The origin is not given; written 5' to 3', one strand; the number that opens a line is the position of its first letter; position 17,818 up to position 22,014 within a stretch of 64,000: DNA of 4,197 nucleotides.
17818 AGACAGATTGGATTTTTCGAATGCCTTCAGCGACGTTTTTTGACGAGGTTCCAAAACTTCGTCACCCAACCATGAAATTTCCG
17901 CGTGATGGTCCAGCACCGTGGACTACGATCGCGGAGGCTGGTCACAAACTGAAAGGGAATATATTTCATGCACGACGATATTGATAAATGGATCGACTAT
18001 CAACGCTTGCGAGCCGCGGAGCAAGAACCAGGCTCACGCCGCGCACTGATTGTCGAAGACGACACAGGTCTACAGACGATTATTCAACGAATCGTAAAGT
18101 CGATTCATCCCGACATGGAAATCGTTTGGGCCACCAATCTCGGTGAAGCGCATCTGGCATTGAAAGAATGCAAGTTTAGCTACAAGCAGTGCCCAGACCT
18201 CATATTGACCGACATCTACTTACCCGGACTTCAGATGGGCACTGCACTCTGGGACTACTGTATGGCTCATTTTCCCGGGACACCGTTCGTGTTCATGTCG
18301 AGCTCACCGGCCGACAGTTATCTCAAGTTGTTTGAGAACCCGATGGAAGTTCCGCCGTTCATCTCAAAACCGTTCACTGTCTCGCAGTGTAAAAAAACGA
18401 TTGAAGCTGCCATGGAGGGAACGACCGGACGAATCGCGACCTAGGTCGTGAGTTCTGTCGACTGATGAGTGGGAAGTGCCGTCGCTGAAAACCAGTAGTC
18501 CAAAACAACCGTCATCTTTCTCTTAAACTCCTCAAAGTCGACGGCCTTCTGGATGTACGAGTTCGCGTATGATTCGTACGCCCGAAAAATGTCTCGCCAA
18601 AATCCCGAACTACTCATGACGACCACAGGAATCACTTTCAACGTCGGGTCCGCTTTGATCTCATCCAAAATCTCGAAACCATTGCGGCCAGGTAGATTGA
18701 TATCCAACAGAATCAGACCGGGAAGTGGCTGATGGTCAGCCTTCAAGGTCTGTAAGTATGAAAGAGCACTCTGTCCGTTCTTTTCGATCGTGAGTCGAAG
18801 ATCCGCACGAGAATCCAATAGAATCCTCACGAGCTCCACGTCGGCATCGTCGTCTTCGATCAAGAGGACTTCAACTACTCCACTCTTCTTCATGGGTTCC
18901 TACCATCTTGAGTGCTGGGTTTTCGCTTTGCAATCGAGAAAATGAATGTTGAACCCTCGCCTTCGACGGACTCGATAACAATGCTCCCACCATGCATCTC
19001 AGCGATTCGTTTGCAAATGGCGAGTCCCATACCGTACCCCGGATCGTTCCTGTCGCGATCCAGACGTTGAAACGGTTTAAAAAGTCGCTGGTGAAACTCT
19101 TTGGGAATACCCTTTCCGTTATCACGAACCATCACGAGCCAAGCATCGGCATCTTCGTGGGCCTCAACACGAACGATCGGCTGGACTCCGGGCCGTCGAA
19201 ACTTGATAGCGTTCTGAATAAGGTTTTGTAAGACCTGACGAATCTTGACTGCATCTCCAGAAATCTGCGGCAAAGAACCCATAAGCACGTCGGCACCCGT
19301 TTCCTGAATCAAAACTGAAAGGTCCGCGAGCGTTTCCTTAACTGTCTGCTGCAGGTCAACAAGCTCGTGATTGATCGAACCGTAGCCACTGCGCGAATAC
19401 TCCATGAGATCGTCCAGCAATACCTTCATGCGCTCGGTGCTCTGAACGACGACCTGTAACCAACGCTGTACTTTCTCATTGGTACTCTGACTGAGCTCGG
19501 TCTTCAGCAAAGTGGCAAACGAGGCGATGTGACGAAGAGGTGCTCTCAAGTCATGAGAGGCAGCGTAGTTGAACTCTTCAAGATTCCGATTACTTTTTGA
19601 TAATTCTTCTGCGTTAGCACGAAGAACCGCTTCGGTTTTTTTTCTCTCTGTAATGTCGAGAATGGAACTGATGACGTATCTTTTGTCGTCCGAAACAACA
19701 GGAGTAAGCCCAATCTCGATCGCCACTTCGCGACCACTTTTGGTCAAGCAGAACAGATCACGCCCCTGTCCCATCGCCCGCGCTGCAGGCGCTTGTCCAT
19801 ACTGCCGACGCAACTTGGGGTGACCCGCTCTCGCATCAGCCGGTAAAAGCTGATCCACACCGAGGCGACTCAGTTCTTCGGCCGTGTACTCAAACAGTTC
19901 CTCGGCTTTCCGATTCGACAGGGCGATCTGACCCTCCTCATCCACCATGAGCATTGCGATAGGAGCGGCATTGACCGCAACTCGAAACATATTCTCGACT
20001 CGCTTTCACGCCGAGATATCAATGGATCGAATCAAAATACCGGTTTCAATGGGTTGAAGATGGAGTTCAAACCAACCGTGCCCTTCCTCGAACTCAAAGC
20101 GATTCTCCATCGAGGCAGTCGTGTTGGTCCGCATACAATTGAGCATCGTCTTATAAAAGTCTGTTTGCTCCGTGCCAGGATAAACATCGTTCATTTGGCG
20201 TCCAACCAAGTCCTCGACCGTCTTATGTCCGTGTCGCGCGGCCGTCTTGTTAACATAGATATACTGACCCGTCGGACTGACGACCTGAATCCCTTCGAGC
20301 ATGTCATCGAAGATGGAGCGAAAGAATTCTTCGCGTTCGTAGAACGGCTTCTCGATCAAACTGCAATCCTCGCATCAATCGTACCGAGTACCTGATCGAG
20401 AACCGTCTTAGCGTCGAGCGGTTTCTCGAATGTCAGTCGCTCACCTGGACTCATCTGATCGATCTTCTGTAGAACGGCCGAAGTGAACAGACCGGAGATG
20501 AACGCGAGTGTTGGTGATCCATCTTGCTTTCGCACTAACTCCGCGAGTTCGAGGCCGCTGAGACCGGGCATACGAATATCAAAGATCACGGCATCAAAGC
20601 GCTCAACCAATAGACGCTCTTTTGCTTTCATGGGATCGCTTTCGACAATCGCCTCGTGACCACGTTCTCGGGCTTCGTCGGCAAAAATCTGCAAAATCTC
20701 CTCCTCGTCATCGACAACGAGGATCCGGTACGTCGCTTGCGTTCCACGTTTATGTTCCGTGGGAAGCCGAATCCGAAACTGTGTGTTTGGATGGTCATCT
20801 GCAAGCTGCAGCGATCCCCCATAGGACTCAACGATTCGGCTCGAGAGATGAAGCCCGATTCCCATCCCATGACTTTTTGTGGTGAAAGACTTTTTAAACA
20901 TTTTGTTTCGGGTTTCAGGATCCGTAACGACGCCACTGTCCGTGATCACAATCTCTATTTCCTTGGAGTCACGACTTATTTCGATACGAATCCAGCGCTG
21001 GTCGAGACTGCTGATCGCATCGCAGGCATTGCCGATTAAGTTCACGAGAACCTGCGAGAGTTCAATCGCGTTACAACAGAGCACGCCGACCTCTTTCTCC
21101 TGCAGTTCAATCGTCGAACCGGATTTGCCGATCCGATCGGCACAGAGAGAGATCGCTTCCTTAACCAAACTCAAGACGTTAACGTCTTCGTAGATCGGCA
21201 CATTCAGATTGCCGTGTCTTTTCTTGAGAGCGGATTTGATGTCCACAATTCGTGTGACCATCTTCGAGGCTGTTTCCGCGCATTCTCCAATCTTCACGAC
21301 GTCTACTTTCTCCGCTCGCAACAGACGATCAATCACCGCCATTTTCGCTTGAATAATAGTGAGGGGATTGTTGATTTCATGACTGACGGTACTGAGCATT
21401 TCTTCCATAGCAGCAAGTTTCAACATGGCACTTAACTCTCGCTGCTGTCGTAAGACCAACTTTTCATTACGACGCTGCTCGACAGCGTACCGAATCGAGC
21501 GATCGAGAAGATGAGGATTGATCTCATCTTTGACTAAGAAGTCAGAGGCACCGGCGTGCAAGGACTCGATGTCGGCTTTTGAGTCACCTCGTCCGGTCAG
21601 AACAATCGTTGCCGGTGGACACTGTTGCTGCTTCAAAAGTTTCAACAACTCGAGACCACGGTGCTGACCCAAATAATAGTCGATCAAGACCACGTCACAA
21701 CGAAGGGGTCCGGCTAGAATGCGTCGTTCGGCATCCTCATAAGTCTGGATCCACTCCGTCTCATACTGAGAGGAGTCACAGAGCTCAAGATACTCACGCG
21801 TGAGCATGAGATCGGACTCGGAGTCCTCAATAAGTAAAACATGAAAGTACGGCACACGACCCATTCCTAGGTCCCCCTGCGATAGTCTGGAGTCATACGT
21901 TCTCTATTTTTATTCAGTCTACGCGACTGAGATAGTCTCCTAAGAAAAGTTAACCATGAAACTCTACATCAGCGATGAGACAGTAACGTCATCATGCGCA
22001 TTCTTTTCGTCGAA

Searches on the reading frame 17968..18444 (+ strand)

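Call 59: search_protein_families(library=pfam, proteins=[window:17968-18444:+], max_evalue=0.0001)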
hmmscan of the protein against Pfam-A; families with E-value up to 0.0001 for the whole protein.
window:17968-18444:+ (158 aa): 1 family
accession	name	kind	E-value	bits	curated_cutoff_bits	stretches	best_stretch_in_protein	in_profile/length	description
PF00072.30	Response_reg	-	8.5e-09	36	30.2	1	27-145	2-110/111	Response regulator receiver domain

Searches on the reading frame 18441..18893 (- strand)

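Call 59: search_protein_families(library=pfam, proteins=[window:18441-18893:-], max_evalue=0.0001)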
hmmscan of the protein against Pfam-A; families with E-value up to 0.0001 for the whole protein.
window:18441-18893:- (150 aa): 1 family
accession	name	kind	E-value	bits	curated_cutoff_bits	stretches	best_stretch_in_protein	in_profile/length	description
PF00072.30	Response_reg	-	8.4e-17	61.8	30.2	1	9-125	1-108/111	Response regulator receiver domain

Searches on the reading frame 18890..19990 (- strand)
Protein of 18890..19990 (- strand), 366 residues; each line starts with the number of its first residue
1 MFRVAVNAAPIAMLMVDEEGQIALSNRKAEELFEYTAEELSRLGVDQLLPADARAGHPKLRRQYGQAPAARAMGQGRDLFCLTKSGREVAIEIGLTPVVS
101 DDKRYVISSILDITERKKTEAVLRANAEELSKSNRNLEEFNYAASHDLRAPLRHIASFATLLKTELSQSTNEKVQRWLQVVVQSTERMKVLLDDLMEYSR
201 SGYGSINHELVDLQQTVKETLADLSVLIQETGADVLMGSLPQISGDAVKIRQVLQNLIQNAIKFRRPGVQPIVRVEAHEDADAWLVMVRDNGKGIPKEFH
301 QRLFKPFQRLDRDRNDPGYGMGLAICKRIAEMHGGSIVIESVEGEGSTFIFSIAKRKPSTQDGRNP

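Call 59: search_protein_families(library=pfam, proteins=[window:18890-19990:-], max_evalue=0.0001)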
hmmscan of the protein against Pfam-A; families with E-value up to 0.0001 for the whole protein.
window:18890-19990:- (366 aa): 5 families
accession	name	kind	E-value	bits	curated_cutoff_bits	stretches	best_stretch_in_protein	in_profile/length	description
PF02518.31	HATPase_c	-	1.5e-29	103.1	26.4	1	245-354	1-108/111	Histidine kinase-, DNA gyrase B-, and HSP90-like ATPase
PF00512.31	HisKA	-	7.8e-12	45.5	26.9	1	137-203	2-65/66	His Kinase A (phospho-acceptor) domain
PF00989.32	PAS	-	2.9e-10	40.6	22.6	1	1-113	2-113/113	PAS fold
PF13426.13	PAS_9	-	1.3e-08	35.5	27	1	11-115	2-103/103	PAS domain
PF08448.16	PAS_4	-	8.8e-06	26.4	23.1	1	7-117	2-109/110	PAS fold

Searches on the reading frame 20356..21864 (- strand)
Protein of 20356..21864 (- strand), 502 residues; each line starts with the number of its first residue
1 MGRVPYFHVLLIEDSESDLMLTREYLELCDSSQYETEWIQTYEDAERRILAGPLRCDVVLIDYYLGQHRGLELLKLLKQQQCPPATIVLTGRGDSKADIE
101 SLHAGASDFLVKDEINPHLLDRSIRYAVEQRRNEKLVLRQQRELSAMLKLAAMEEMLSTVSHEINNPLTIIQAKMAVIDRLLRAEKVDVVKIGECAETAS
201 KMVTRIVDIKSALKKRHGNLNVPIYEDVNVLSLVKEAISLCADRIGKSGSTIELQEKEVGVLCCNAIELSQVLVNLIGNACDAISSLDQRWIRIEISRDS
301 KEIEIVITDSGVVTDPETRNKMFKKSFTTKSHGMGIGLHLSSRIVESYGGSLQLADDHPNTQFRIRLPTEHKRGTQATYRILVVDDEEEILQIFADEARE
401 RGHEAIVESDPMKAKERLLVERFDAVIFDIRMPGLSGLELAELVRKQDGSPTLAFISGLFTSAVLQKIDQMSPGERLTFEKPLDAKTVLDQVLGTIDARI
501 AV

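Call 59: search_protein_families(library=pfam, proteins=[window:20356-21864:-], max_evalue=0.0001)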
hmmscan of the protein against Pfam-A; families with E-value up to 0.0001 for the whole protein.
window:20356-21864:- (502 aa): 4 families
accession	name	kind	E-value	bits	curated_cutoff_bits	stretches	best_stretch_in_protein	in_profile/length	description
PF00072.30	Response_reg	-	1.7e-28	99.4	30.2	2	9-120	1-107/111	Response regulator receiver domain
PF02518.31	HATPase_c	-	3.5e-17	63.3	26.4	1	266-370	3-110/111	Histidine kinase-, DNA gyrase B-, and HSP90-like ATPase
PF14501.12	HATPase_c_5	-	3.4e-08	33.8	22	1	266-364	3-98/102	GHKL domain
PF00512.31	HisKA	-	1.9e-06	28.3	26.9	1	153-209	2-60/66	His Kinase A (phospho-acceptor) domain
